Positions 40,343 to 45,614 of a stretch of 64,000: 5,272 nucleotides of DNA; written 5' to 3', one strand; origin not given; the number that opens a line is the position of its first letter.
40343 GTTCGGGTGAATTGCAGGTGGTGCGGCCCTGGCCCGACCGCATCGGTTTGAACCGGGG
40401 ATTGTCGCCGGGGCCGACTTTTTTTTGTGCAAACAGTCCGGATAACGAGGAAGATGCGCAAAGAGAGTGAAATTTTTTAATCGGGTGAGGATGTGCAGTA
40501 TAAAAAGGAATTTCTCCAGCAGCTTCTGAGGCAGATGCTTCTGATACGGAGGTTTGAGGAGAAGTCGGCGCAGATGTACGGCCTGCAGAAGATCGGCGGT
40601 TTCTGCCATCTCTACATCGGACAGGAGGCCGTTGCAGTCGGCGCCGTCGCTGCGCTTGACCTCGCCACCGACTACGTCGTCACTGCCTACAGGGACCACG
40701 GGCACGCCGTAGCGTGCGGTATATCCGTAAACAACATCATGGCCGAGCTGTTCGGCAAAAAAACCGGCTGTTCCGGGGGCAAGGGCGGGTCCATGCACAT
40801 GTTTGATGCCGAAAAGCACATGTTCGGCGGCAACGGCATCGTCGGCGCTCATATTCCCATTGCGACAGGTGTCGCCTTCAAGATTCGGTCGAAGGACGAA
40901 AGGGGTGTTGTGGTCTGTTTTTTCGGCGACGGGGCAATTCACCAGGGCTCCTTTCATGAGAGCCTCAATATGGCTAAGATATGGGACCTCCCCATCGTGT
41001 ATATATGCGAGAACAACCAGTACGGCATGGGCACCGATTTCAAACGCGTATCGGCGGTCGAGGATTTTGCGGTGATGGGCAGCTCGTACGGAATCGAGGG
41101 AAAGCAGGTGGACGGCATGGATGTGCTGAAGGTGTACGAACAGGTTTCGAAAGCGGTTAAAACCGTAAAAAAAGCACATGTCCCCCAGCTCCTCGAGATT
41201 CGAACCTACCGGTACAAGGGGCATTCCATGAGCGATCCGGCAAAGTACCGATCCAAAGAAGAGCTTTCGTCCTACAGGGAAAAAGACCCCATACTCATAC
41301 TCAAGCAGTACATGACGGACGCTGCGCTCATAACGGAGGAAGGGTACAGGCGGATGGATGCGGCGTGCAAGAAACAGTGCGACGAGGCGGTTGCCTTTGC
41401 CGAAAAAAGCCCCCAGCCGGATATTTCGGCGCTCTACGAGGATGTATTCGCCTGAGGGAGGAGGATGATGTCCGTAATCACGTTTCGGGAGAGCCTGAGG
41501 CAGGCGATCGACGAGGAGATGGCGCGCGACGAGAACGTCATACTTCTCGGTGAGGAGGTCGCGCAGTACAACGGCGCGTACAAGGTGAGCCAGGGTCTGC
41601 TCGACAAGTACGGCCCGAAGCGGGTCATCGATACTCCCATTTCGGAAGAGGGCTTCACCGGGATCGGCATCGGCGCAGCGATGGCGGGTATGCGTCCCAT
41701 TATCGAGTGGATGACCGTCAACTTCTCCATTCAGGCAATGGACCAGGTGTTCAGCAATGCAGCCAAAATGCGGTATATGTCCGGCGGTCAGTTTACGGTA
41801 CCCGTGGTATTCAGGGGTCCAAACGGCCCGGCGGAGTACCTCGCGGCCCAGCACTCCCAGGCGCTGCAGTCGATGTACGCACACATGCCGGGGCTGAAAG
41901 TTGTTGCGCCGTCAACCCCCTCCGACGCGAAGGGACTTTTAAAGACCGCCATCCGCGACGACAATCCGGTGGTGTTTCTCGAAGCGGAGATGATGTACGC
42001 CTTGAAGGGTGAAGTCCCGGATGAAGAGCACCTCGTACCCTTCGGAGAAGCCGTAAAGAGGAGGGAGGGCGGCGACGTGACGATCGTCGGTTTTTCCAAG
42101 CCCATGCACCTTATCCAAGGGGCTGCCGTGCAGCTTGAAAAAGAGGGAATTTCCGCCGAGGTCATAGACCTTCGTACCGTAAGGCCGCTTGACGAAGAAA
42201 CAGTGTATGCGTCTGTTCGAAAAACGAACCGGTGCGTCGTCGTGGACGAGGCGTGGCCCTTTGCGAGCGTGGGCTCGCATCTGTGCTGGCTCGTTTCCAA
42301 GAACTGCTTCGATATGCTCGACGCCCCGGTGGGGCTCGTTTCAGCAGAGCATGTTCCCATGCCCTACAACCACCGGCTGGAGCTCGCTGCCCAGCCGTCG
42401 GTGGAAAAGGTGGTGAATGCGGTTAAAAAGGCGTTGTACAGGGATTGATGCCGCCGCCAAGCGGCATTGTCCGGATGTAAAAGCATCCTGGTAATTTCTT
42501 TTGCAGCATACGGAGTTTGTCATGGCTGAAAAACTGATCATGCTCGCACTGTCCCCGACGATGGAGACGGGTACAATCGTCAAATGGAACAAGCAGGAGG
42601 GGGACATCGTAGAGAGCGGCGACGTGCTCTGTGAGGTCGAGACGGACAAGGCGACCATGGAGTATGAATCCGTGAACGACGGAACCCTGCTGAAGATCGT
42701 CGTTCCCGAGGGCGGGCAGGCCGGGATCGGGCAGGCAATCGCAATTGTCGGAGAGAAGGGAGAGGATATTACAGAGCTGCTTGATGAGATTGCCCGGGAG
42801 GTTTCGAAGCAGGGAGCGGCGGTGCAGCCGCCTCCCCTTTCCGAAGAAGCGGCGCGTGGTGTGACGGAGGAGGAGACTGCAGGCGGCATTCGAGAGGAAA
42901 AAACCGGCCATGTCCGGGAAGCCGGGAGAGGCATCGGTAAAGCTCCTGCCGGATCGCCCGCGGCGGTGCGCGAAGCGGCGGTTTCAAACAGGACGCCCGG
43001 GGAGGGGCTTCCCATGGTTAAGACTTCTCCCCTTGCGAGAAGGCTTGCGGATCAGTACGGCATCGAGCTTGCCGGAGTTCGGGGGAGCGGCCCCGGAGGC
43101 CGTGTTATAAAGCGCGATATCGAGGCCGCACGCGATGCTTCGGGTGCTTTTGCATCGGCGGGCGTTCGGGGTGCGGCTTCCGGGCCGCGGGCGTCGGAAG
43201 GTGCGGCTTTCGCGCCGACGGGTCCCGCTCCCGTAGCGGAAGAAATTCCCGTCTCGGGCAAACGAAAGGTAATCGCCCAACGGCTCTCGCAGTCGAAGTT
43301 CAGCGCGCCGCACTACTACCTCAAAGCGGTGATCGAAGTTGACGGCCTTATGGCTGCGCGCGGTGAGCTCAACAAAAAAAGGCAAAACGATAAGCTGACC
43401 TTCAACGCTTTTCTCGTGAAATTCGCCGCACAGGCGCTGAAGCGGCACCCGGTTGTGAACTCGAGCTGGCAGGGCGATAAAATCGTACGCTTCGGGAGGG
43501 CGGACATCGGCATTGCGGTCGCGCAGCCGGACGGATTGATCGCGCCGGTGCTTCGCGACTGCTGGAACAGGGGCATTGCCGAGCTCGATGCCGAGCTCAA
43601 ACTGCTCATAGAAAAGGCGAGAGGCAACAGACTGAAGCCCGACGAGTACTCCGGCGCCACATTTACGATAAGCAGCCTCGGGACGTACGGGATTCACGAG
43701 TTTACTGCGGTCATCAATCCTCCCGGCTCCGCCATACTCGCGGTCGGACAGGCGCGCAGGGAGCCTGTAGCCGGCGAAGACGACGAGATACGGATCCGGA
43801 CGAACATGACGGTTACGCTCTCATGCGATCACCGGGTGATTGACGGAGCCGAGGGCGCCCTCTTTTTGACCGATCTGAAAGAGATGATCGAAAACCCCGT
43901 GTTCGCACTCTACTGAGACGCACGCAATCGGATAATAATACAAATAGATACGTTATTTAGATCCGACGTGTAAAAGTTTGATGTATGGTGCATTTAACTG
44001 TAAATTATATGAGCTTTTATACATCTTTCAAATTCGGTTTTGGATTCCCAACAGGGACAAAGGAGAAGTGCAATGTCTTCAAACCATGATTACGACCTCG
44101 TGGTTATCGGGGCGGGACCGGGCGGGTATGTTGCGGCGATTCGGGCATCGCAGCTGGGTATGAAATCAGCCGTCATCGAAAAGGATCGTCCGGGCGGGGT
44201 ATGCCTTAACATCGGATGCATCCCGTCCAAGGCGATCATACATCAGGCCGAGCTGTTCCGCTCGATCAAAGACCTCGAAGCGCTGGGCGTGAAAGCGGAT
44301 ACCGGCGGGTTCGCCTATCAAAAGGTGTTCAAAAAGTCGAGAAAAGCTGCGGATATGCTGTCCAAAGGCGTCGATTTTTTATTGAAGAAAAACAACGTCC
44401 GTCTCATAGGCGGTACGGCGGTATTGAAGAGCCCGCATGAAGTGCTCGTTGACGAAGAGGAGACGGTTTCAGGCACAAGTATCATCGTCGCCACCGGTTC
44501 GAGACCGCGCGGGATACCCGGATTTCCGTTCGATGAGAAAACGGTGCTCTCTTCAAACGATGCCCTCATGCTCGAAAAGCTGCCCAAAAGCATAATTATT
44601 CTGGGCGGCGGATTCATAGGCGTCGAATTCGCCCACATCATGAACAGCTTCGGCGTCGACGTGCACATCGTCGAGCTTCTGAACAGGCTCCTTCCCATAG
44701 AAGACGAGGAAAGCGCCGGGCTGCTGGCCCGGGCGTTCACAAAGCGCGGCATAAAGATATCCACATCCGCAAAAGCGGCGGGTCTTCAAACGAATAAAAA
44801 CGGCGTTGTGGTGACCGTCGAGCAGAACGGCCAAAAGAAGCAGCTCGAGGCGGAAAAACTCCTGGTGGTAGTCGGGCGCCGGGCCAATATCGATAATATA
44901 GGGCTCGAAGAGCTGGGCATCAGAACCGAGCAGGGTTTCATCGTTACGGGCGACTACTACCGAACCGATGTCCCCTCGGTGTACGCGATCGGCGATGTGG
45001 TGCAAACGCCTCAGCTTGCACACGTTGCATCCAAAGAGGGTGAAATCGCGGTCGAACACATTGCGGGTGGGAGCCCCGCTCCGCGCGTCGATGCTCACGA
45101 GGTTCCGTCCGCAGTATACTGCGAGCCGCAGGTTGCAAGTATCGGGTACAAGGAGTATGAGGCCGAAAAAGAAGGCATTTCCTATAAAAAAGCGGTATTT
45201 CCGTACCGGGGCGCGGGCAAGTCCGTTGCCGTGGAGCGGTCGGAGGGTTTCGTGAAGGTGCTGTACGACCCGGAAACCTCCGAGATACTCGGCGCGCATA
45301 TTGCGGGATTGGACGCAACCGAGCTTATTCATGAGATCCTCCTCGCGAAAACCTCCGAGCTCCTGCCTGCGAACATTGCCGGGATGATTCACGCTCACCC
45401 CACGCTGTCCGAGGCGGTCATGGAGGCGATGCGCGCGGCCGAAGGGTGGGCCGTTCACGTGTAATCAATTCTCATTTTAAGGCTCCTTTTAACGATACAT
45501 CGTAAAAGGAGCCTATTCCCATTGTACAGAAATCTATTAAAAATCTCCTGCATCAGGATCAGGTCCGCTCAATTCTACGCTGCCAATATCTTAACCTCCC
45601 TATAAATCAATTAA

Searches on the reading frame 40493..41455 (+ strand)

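Call 80: search_protein_families(library=pfam, proteins=[window:40493-41455:+], max_evalue=0.00001)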
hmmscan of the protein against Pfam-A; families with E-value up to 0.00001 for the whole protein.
window:40493-41455:+ (320 aa): 2 families
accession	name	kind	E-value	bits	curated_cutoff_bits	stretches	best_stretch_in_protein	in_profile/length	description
PF00676.26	E1_dh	-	9e-90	301.1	22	1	14-311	2-299/300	Dehydrogenase E1 component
PF02775.26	TPP_enzyme_C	-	1.3e-08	35.3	21.9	1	99-233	10-148/151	Thiamine pyrophosphate enzyme, C-terminal TPP binding domain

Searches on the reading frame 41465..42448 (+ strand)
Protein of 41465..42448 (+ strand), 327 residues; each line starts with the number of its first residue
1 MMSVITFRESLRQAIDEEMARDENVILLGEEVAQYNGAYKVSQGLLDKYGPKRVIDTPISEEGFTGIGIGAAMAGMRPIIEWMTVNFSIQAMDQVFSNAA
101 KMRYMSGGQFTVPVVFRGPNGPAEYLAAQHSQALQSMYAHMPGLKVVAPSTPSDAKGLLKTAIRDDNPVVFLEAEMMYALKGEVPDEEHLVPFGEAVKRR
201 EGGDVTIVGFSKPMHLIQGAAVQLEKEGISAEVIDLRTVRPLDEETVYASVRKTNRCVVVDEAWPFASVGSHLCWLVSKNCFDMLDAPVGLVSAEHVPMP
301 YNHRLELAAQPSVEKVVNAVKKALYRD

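Call 80: search_protein_families(library=pfam, proteins=[window:41465-42448:+], max_evalue=0.00001)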
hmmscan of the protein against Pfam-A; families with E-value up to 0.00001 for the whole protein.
window:41465-42448:+ (327 aa): 2 families
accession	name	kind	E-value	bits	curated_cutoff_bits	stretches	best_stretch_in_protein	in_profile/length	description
PF02779.29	Transket_pyr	-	7.8e-45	153.1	27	1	5-178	3-172/174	Transketolase, pyrimidine binding domain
PF02780.25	Transketolase_C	-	8.7e-36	123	25.9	1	194-316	1-124/124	Transketolase, C-terminal domain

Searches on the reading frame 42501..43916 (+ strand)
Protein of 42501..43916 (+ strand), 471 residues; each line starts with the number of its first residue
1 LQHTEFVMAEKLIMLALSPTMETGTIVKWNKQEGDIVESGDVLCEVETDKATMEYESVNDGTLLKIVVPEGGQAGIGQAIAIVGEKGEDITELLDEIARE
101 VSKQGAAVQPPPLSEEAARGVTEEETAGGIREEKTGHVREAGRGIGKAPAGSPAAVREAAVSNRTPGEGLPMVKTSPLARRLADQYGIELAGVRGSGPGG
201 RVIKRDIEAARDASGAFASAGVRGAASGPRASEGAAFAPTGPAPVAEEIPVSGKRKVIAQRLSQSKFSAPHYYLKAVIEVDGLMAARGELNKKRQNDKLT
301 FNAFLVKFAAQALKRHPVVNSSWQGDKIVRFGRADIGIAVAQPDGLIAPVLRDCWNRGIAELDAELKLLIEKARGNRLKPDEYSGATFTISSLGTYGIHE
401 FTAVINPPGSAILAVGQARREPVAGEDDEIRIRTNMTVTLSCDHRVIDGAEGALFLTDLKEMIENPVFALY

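Call 4: search_protein_families(library=pfam, proteins=[window:42501-43916:+], max_evalue=0.01)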
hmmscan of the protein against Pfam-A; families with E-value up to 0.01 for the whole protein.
window:42501-43916:+ (471 aa): 3 families
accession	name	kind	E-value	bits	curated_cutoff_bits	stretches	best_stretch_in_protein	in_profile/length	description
PF00198.28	2-oxoacid_dh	-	3.5e-79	265.9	23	1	247-468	5-229/232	2-oxoacid dehydrogenases acyltransferase (catalytic domain)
PF00364.28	Biotin_lipoyl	-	2.2e-15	56.7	22.1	1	17-82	8-72/73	Biotin-requiring enzyme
PF02817.22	E3_binding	-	1.4e-14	54.4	23.7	1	173-208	1-36/36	e3 binding domain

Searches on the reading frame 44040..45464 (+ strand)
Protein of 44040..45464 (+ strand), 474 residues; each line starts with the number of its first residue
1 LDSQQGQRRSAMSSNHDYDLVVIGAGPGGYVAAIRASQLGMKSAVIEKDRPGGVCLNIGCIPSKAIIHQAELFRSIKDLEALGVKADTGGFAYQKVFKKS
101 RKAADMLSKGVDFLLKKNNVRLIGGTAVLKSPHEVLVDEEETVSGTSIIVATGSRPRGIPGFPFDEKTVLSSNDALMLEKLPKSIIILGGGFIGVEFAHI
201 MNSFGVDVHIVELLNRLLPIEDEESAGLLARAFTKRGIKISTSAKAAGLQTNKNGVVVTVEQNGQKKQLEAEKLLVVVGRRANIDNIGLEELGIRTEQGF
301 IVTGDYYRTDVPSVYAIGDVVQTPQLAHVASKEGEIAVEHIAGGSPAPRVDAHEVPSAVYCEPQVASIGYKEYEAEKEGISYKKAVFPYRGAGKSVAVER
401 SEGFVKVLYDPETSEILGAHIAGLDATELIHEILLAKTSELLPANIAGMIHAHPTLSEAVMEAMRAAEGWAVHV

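Call 4: search_protein_families(library=pfam, proteins=[window:44040-45464:+], max_evalue=0.01)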
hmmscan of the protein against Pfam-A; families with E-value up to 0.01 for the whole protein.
window:44040-45464:+ (474 aa): 14 families
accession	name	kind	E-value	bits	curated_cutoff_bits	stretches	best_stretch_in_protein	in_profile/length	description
PF07992.20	Pyr_redox_2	-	5.7e-67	226.6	26.1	1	18-334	1-291/291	Pyridine nucleotide-disulphide oxidoreductase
PF02852.28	Pyr_redox_dim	-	1.8e-29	102.6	25.3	1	355-463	1-109/110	Pyridine nucleotide-disulphide oxidoreductase, dimerisation domain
PF00070.33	Pyr_redox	-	6.9e-21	75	22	1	185-260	2-79/82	Pyridine nucleotide-disulphide oxidoreductase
PF13738.12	Pyr_redox_3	-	9.1e-10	38.7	30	1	21-318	1-305/305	Pyridine nucleotide-disulphide oxidoreductase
PF01134.28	GIDA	-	3.8e-08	33.2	22.1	1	19-154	1-150/391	Glucose inhibited division protein A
PF13450.12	NAD_binding_8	-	1.4e-07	32.1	21.9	1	22-56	1-36/68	NAD(P)-binding Rossmann-like domain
PF03486.20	HI0933_like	-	4.8e-07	29.9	50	1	19-50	2-33/244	HI0933-like protein Rossmann domain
PF00890.30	FAD_binding_2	-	1.5e-05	24.9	20.4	1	19-51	1-33/414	FAD binding domain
PF01946.23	Thi4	-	3.9e-05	23.4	26.2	1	16-146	16-135/235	Thi4 family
PF12831.13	FAD_oxidored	-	6.5e-05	22.8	27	1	19-53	1-36/416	FAD dependent oxidoreductase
PF01266.30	DAO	-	9.6e-05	22.5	27.9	0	19-53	1-37/353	FAD dependent oxidoreductase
PF01494.25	FAD_binding_3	-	0.00021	21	22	0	18-50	2-34/349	FAD binding domain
PF01262.27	AlaDh_PNT_C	-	0.0011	18.8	23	0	182-214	28-60/214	Alanine dehydrogenase/PNT, C-terminal domain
PF02826.25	2-Hacid_dh_C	-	0.003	17.4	25.1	0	182-212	36-66/178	D-isomer specific 2-hydroxyacid dehydrogenase, NAD binding domain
